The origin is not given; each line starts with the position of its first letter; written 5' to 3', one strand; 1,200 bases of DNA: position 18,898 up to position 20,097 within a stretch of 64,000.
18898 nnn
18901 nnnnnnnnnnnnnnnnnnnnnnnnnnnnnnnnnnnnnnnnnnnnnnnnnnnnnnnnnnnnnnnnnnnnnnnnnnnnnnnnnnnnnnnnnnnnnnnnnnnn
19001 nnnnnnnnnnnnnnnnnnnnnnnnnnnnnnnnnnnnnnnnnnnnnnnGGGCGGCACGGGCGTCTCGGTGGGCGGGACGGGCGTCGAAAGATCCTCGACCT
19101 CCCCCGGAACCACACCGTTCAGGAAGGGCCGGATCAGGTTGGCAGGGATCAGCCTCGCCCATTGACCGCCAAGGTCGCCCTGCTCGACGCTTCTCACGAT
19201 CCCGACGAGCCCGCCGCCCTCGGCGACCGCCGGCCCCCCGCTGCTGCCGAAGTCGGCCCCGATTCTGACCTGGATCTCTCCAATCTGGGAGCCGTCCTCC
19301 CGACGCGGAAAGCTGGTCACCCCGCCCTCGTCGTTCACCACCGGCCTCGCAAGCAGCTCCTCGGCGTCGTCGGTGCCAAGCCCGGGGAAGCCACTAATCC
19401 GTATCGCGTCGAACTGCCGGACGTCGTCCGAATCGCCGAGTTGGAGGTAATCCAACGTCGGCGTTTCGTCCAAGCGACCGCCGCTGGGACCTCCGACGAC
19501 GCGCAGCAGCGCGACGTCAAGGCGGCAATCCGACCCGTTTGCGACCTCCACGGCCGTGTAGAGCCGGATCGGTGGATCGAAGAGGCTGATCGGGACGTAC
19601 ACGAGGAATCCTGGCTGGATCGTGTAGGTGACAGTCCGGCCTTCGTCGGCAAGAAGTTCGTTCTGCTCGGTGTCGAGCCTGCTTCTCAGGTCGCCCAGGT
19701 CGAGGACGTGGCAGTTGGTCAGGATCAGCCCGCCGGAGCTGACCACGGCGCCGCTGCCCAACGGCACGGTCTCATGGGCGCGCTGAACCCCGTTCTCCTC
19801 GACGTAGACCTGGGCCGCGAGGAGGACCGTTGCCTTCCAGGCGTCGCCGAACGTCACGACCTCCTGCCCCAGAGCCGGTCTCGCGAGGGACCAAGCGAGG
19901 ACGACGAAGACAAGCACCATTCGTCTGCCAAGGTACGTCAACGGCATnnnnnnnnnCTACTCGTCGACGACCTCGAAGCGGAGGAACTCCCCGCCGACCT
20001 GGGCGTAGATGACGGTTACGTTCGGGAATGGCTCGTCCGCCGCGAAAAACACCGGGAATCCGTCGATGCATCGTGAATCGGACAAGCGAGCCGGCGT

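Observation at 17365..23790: Translationally coupled operon of two secreted trypsin-like fusion proteins (vWA and WD40/Cna-B) with two secreted or membrane accessory proteins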

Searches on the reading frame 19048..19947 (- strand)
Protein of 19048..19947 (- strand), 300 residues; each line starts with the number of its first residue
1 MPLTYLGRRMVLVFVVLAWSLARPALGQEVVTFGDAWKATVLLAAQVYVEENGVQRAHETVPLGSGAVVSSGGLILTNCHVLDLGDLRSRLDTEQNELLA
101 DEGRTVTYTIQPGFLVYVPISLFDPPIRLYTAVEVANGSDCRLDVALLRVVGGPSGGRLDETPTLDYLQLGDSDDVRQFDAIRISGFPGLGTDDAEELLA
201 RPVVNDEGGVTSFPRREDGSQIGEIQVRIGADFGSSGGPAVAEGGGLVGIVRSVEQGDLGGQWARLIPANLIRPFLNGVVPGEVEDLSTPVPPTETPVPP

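Call 10: find_homologous_proteins(query=window:19048-19947:-)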
Query window:19048-19947:- (300 aa): 4 proteins with E <= 0.001 among 8000 candidates.
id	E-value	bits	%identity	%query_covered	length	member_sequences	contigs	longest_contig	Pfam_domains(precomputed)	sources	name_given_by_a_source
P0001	1.7e-8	53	33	72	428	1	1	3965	PF13365.13,PF00498.32,PF16697.11,PF00089.33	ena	-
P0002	2.3e-8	52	32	85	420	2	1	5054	PF13365.13,PF00498.32,PF16697.11,PF00089.33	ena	-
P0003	1.8e-4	39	30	56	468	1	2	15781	PF13365.13,PF00089.33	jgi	jgi:S1-C subfamily serine protease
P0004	1.9e-4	39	30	56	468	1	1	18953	PF13365.13,PF00089.33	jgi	jgi:S1-C subfamily serine protease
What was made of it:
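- The first protein search may have been swamped by the low-complexity linker (call 10).
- Tried and rejected: It was probably swamped by the Pro/Thr linker words (call 10).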

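Call 32: search_solved_structures(query=A1, max_evalue=0.001, show_alignments=2)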
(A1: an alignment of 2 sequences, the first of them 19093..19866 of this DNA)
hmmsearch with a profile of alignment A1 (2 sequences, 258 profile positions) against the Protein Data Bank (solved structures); distinct sequences matched with E-value up to 0.001: 66 (the best 60 are shown).
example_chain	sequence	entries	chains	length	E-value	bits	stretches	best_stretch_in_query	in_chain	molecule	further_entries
5tnz_A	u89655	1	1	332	2.2e-08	37.3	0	31-56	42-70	Serine protease HTRA2, mitochondrial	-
5m3n_A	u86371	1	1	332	2.2e-08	37.3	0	31-56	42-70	Serine protease HTRA2, mitochondrial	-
5tny_A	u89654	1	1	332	2.2e-08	37.2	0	31-56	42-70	Serine protease HTRA2, mitochondrial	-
5m3o_A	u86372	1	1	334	2.2e-08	37.2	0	31-56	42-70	Serine protease HTRA2, mitochondrial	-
5wyn_A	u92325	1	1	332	2.3e-08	37.2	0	31-56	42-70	Serine protease HTRA2, mitochondrial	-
5to0_A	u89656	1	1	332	2.3e-08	37.1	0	31-56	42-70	Serine protease HTRA2, mitochondrial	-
7vge_A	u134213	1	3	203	5.3e-08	36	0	31-56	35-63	Serine protease HTRA2, mitochondrial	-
7vge_D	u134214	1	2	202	6.3e-08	35.7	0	31-56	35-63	Serine protease HTRA2, mitochondrial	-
7vge_E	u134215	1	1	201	7.4e-08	35.5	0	31-60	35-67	Serine protease HTRA2, mitochondrial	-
1lcy_A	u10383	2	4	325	8.2e-08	35.4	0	31-56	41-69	HtrA2 serine protease | Serine protease HTRA2, mitochondrial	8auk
1l1j_A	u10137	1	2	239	8.8e-08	35.3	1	137-253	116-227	heat shock protease HtrA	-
5fht_A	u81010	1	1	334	8.8e-08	35.3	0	31-56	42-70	Serine protease HTRA2, mitochondrial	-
8e2k_X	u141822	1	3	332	8.8e-08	35.3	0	31-56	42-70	Serine protease HTRA2, mitochondrial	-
5to1_A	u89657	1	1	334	9.3e-08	35.2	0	31-57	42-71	Serine protease HTRA2, mitochondrial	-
7sjn_A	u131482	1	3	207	8e-07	32.1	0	31-57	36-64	Serine protease HTRA1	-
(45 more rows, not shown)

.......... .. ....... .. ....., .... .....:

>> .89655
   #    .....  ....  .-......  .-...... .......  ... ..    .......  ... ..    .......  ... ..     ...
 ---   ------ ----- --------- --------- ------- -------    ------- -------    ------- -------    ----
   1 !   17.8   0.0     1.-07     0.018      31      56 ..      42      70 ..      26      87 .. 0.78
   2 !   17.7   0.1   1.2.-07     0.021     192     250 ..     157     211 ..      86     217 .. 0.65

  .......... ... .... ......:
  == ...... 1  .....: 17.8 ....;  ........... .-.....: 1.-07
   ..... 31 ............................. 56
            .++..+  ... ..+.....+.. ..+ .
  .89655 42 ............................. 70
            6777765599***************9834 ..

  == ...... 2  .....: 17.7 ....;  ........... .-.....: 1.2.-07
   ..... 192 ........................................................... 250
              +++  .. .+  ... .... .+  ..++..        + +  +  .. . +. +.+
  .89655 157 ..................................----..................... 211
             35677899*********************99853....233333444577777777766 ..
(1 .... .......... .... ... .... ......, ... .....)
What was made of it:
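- On S1 (PA clan) serine peptidase, Trypsin_2/S1C-like: His and Ser align to HtrA2 (call 32).
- Catalytic residues: His and Ser align to HtrA2 structures (call 32). The closest solved relatives are HtrA-family proteases (call 32).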

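Call 36: search_protein_representatives(alignment_id=A1)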
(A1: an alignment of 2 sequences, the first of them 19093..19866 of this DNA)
Query: 2 sequences, 258 profile positions. Proteins with E-value up to 0.001 (for the whole library): 4990; up to 1e-10: 458; up to 1e-30: 5. The best 150 are listed.
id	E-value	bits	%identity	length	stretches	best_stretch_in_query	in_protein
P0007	7.1e-134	461.6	-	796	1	1-256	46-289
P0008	6.4e-125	432.3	-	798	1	36-258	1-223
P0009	2.2e-34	135.6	-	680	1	8-251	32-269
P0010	2.7e-32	128.8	-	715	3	85-252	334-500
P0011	6.2e-32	127.6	-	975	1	10-251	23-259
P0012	2.6e-30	122.3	-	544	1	6-250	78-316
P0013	2.9e-30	122.1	-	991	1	11-227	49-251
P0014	3.2e-29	118.7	-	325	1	12-251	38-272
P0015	6.8e-29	117.6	-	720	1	11-254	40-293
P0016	2.2e-28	116.0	-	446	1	7-250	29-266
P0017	2.8e-28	115.6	-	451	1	11-224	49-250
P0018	1.6e-27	113.1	-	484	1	9-250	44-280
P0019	2.4e-27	112.5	-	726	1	9-225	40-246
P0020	3.3e-27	112.1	-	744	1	36-251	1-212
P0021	4.1e-27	111.8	-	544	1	12-227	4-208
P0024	1.1e-25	107.0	-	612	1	7-250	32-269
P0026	2.9e-25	105.7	-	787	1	11-256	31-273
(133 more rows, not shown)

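Call 41: search_protein_families(library=pfam, alignment_id=A2, max_evalue=0.0001)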
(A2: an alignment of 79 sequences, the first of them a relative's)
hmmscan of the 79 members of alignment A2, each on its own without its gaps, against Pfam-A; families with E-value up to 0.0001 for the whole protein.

A. member 1, P0009 (680 aa): 6 families
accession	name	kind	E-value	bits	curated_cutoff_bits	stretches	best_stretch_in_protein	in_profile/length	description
PF13360.13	PQQ_2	-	1.9e-61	208.1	27.6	4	537-646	29-143/233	Outer membrane protein assembly factor BamB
PF13570.13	Beta-prop_ACSF4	-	9.5e-55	186.7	133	2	370-580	7-223/329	Beta-alanine-activating enzyme, beta-propeller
PF01011.28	PQQ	-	1e-27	97.6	26.7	0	413-445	51-83/595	Glucose/ethanol/alcohol dehydrogenase, beta-propeller domain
PF13365.12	Trypsin_2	-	2.5e-20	74.1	27.6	1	62-241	1-144/144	Trypsin-like peptidase domain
PF00089.32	Trypsin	-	8.5e-05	22.9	20.6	0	61-264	26-217/220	Trypsin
PF25292.1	Beta-prop_CGLA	-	8.7e-05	22.6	26.8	0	584-645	47-100/316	Lambda-carrageenase beta-propeller domain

B. families by the number of members that match (of 79 scanned): 28 families (the first 25 are shown)
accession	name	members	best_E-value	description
PF13365.12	Trypsin_2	79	1.8e-106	Trypsin-like peptidase domain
PF00089.32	Trypsin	41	2.9e-50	Trypsin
PF10459.15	Peptidase_S46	25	3.2e-07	Peptidase S46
PF13570.13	Beta-prop_ACSF4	9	1.9e-112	Beta-alanine-activating enzyme, beta-propeller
PF13360.13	PQQ_2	9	9.8e-71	Outer membrane protein assembly factor BamB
PF01011.28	PQQ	9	8.4e-39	Glucose/ethanol/alcohol dehydrogenase, beta-propeller domain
PF08239.17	SH3_3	4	7.9e-09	Bacterial SH3 domain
PF13620.12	CarboxypepD_reg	4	4.3e-08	Carboxypeptidase regulatory-like domain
PF20305.4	pYEATS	3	5.8e-19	prokaryotic YEATS domain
PF06439.18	3keto-disac_hyd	3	3.1e-16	3-keto-disaccharide hydrolase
PF03366.22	YEATS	3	5.9e-08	YEATS family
PF00498.31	FHA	2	5.9e-22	FHA domain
PF07676.18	PD40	2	3.8e-18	WD40-like Beta Propeller Repeat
PF16697.10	Yop-YscD_cpl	2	8.4e-17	Inner membrane component of T3SS, cytoplasmic domain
PF22618.1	RskA_N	2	9.2e-07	Anti-sigma-K factor RskA, N-terminal domain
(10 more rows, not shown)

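Call 44: find_related_loci(query=A3, collection=genome_contigs, flank=10000)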
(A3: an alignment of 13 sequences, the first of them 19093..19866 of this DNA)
Query A3 (258 aa) in genome_contigs; peptide patterns used: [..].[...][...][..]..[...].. (x = any residue, [..] = any of these).
600 stretches matched a pattern (row limit reached: there are more); 49 encode a relative of the query (tblastn E <= 1e-3); 49 distinct loci.
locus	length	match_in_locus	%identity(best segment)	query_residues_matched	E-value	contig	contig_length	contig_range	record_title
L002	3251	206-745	35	5-223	3e-14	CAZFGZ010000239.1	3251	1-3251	MAG TPA_asm: uncultured Dehalococcoidia bacterium isolate binchicken_co89_502 genome assembly, contig: NODE_67786_length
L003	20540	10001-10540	32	10-223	4e-13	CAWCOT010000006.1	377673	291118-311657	MAG: uncultured Chloroflexia bacterium isolate MFD04944.bin.2.105 genome assembly, contig: contig_56977, whole genome sh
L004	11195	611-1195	31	17-227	7e-13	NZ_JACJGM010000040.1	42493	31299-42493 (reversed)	Nocardioides lijunqiniae strain S-531 Scaffold32_1, whole genome shotgun sequence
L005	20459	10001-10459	31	37-223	5e-12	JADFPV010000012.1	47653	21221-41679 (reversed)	MAG: Chloroflexota bacterium isolate B76T1B5 B76T1B5_NODE380, whole genome shotgun sequence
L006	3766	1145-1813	28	11-255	3e-11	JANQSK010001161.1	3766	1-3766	MAG: Anaerolineae bacterium isolate IP29b_bin.94 k99_1214584, whole genome shotgun sequence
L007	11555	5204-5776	30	11-230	1e-10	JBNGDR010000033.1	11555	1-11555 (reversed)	MAG: Anaerolineae bacterium isolate E05-034 bin59_IDBA_re-assembly_contigs.fa-33, whole genome shotgun sequence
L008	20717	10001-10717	27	13-258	5e-11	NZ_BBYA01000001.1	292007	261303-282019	Leptolinea tardivitalis strain YMTK-2, whole genome shotgun sequence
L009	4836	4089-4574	32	37-223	4e-10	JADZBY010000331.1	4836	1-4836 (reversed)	MAG: Anaerolineae bacterium isolate SJ7 c_000000339125, whole genome shotgun sequence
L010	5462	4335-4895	28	2-230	1e-9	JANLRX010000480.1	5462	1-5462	MAG: Chloroflexota bacterium isolate OTE_25_metabat_74 OTE_25_k141_304249, whole genome shotgun sequence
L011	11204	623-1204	29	37-221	3e-9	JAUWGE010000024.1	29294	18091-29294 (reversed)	MAG: Candidatus Bipolaricaulota bacterium isolate CSMAG_2234 CSMAG_2234_k141_1076309_length_29294_cov_12.0000, whole gen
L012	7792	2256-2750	30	37-230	4e-9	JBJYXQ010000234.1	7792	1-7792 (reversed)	MAG: Anaerolineae bacterium isolate S5_7_050615r2r1_22 S5_7_050615r2r1_22_000000000234, whole genome shotgun sequence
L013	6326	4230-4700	31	37-223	5e-9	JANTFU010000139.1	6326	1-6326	MAG: Anaerolineales bacterium isolate bin10018 c_000000014678, whole genome shotgun sequence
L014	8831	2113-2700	28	1-223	2e-8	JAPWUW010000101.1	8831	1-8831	MAG: Anaerolineae bacterium isolate RSWS13 scaffold_1785_c1, whole genome shotgun sequence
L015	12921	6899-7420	28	37-250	5e-8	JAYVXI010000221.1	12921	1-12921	MAG: Limnoglobus sp. isolate GL85_DN_concoct_218 GL85_DN_concoct_218_220, whole genome shotgun sequence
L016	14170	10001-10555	27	37-247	4e-8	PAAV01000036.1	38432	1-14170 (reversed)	MAG: Chloroflexota bacterium isolate NAT137 MHASMcontig_1440980, whole genome shotgun sequence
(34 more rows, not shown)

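Call 57: find_encoding_contigs(protein=P0008, flank=10000, max_places=5)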
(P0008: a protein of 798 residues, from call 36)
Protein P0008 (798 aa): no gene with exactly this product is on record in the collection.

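Call 58: find_encoding_contigs(protein=P0007, flank=10000, max_places=5)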
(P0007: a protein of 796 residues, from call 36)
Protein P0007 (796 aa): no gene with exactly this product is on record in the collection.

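Call 60: find_related_loci(query=A1, collection=metagenome_contigs, flank=10000)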
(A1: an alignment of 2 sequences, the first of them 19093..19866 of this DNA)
Query A1 (258 aa) in metagenome_contigs; peptide patterns used: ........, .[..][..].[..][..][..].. (x = any residue, [..] = any of these).
256 stretches matched a pattern; 86 encode a relative of the query (tblastn E <= 1e-3); the best 80 are kept; 79 distinct loci.
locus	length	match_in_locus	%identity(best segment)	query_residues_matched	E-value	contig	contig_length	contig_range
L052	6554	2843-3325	34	37-223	7e-17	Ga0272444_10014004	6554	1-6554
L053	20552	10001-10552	32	19-230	4e-16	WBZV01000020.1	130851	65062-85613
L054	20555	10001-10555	30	15-223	3e-15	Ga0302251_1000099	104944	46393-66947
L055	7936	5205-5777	32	8-223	7e-14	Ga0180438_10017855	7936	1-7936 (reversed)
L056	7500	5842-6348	31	37-230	1e-13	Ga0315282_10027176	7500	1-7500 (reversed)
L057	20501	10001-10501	31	34-223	1e-12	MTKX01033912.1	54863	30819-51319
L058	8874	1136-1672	29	23-223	2e-12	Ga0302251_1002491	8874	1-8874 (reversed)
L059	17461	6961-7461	35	34-223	2e-12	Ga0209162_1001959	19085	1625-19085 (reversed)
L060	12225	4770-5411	32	34-249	2e-12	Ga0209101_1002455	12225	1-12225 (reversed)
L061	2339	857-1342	28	36-223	3e-12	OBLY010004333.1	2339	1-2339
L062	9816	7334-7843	33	37-231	3e-12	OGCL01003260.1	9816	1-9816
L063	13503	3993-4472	30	37-223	7e-12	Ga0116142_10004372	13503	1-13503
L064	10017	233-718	33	37-223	7e-12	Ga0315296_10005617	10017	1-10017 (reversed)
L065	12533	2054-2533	32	37-223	6e-12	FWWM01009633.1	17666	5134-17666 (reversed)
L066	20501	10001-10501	30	34-223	7e-12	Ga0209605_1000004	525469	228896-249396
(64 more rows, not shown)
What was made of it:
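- The family is large (4990 hits with E<1e-3, call 36) and common in soil Chloroflexota (calls 44, 60).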

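Call 72: predict_structure(alignment_id=A1)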
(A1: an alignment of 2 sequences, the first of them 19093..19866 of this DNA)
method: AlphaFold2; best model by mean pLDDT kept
length: 258 residues; sequences in the alignment: 2
mean_pLDDT: 44.6   pTM: 0.39
mean pLDDT of the five models: 44.6, 39.4, 38.7, 38.6, 33.6
residues with pLDDT >= 90: 3; 70-90: 33; 50-70: 23; < 50: 199
segments of 3 or more residues with pLDDT < 50: 1-13, 38-55, 89-222, 224-239, 242-258
pLDDT, mean of each block of 10 residues (from residue 1): 33 57 83 59 42 51 85 89 60 36 33 37 37 35 29 21 25 28 35 43 37 42 46 45 43 25
secondary structure, 60 per line:
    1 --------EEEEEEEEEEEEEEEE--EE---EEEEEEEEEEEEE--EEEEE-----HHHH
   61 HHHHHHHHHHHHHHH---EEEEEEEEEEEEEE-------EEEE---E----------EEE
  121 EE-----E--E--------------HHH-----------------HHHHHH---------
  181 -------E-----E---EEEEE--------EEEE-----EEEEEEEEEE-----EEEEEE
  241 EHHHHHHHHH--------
elements in order: E9-24 E32-44 E47-51 H57-75 E79-92 E100-103 E118-122 H166-171 E198-202 E211-214 E220-229 E235-241 H242-250
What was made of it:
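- On S1 (PA clan) serine peptidase, Trypsin_2/S1C-like: The AlphaFold2 model from a 2-sequence alignment had mean pLDDT 44.6 and was unusable (call 72).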

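Call 82: list_cluster_members(proteins=[P0009, P0011, P0012, P0013, P0014, P0015, P0016, P0164, P0157, P0008])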
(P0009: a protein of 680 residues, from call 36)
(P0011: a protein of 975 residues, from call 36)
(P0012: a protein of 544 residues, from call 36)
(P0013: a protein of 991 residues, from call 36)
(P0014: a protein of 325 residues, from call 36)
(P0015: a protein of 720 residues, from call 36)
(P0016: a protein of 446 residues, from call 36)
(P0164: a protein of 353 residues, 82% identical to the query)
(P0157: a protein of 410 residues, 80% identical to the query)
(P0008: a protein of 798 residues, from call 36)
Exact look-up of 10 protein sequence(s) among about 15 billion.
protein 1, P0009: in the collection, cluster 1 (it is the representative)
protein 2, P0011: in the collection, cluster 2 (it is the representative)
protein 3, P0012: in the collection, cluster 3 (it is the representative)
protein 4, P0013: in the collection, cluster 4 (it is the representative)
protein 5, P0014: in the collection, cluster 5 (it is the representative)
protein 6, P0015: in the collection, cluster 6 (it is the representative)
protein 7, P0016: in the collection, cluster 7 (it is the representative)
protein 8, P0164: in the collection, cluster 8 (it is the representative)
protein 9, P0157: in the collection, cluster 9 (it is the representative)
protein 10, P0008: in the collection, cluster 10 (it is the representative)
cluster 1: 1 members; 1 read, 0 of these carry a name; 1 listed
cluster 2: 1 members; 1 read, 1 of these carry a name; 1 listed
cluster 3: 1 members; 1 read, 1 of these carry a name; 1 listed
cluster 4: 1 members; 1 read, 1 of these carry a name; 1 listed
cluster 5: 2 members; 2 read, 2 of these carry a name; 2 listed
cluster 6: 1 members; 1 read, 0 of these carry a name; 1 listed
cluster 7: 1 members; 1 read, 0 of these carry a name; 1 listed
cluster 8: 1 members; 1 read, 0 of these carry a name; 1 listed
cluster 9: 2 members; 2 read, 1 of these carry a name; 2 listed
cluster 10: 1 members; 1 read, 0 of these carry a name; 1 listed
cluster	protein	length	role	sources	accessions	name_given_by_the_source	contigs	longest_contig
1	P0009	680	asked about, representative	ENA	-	-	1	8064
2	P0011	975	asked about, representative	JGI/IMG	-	hypothetical protein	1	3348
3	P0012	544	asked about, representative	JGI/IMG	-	S1-C subfamily serine protease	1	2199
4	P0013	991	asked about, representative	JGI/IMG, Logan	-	S1-C subfamily serine protease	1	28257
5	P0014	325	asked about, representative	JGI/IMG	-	S1-C subfamily serine protease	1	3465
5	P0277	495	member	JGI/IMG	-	S1-C subfamily serine protease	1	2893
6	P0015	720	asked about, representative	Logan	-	-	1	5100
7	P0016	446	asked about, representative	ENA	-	-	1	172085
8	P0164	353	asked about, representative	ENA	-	-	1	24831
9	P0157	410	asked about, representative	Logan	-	-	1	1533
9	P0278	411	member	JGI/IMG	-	hypothetical protein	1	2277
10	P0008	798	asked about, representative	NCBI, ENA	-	-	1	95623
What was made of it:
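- JGI names the relatives S1-C proteases (calls 10, 82).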

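Call 83: search_protein_families(library=pfam, proteins=[P0010, P0011, P0012, P0013, P0015, P0016, P0018, P0019, P0020, P0026], max_evalue=0.00001)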
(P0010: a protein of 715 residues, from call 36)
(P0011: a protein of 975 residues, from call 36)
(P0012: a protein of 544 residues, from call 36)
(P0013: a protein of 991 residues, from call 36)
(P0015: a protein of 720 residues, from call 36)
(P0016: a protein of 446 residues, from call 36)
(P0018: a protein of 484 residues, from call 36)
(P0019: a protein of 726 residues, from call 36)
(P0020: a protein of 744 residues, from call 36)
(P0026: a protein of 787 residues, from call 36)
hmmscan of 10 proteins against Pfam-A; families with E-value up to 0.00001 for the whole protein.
P0010 (715 aa): 3 families
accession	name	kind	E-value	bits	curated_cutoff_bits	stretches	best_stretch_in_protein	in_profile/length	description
PF13365.12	Trypsin_2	-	1e-44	153.2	27.6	2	66-227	1-144/144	Trypsin-like peptidase domain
PF00089.32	Trypsin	-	4.3e-13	50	20.6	1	65-247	26-214/220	Trypsin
PF08239.17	SH3_3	-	7.9e-09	36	27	1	553-603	3-50/54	Bacterial SH3 domain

P0011 (975 aa): 2 families
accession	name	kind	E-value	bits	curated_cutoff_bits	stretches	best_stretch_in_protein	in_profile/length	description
PF13365.12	Trypsin_2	-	5.6e-22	79.5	27.6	1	51-231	1-144/144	Trypsin-like peptidase domain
PF00089.32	Trypsin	-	3.7e-06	27.4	20.6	1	52-255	28-218/220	Trypsin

P0012 (544 aa): 2 families
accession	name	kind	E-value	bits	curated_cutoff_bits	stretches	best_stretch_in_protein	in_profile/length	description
PF13365.12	Trypsin_2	-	1.1e-20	75.3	27.6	1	110-290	1-144/144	Trypsin-like peptidase domain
PF00089.32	Trypsin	-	3.9e-07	30.5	20.6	1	111-312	28-217/220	Trypsin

P0013 (991 aa): 3 families
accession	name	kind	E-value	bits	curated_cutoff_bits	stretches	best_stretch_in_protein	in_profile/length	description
PF13365.12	Trypsin_2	-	3.1e-23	83.5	27.6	1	74-247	1-144/144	Trypsin-like peptidase domain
PF06439.18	3keto-disac_hyd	-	3.1e-16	60.4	26.8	0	549-709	4-172/187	3-keto-disaccharide hydrolase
PF00089.32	Trypsin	-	5.3e-07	30.1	20.6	1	75-254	28-199/220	Trypsin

P0015 (720 aa): 1 family
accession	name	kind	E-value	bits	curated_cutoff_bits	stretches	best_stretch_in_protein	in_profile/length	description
PF13365.12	Trypsin_2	-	9.8e-24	85.2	27.6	1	65-241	1-144/144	Trypsin-like peptidase domain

P0016 (446 aa): 2 families
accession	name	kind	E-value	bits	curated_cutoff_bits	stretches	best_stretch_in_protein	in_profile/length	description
PF13365.12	Trypsin_2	-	1.7e-21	77.9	27.6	1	60-239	1-144/144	Trypsin-like peptidase domain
PF00089.32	Trypsin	-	8.9e-07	29.4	20.6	1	61-260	28-215/220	Trypsin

P0018 (484 aa): 2 families
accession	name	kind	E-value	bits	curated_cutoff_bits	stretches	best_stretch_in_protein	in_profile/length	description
PF13365.12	Trypsin_2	-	3.3e-21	77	27.6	1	73-253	1-144/144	Trypsin-like peptidase domain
PF00089.32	Trypsin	-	6.5e-06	26.6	20.6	0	74-277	28-218/220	Trypsin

P0019 (726 aa): 4 families
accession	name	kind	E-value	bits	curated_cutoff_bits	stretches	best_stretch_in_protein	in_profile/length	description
PF13570.13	Beta-prop_ACSF4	-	1.6e-53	182.6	133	3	393-520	42-175/329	Beta-alanine-activating enzyme, beta-propeller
PF13360.13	PQQ_2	-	5.5e-52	177.2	27.6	2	393-584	16-214/233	Outer membrane protein assembly factor BamB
PF01011.28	PQQ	-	2.4e-34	119.5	26.7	1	525-582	45-104/595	Glucose/ethanol/alcohol dehydrogenase, beta-propeller domain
PF13365.12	Trypsin_2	-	2.2e-21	77.6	27.6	1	68-244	1-144/144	Trypsin-like peptidase domain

P0020 (744 aa): 3 families
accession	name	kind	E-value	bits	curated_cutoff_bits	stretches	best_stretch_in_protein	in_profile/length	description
PF13365.12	Trypsin_2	-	8.3e-19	69.2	27.6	1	2-184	1-144/144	Trypsin-like peptidase domain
PF07676.18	PD40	-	3.8e-18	65.4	20.9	0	455-494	3-38/38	WD40-like Beta Propeller Repeat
PF00089.32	Trypsin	-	5.7e-09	36.6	20.6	1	3-206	28-216/220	Trypsin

P0026 (787 aa): 5 families
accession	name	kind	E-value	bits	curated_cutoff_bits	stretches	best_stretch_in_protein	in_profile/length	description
PF13360.13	PQQ_2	-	3.2e-43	148.5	27.6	3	567-783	5-222/233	Outer membrane protein assembly factor BamB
PF01011.28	PQQ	-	9.7e-22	77.8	26.7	0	513-545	52-85/595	Glucose/ethanol/alcohol dehydrogenase, beta-propeller domain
PF13570.13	Beta-prop_ACSF4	-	6.3e-20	72.3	133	1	557-781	20-239/329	Beta-alanine-activating enzyme, beta-propeller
PF13365.12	Trypsin_2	-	5.2e-14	53.6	27.6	1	57-241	1-144/144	Trypsin-like peptidase domain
PF22618.1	RskA_N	-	9.2e-07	29.4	27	0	529-543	7-21/48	Anti-sigma-K factor RskA, N-terminal domain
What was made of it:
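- Head variability among the top representatives: 9/79 PQQ propeller, 2 PD40, 4 SH3_3, 4 CarboxypepD_reg, 3 lectin-like DUF1080 (calls 41, 83).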

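Call 84: find_encoding_contigs(protein=P0009, flank=6000, max_places=3)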
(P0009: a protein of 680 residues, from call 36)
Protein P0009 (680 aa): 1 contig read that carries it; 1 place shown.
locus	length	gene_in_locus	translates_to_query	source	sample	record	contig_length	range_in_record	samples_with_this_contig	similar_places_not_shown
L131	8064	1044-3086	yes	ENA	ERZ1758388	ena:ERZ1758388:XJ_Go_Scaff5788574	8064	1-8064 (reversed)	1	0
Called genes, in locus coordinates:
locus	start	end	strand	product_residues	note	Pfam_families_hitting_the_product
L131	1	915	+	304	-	?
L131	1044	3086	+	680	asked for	PF13365:Trypsin_2, PF01011:PQQ (faint), PF13360:PQQ_2, PF13570:Beta-prop_ACSF4, PF13360:PQQ_2, PF13570:Beta-prop_ACSF4, PF13360:PQQ_2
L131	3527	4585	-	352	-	-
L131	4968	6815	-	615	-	-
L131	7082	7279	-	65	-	-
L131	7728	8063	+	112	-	?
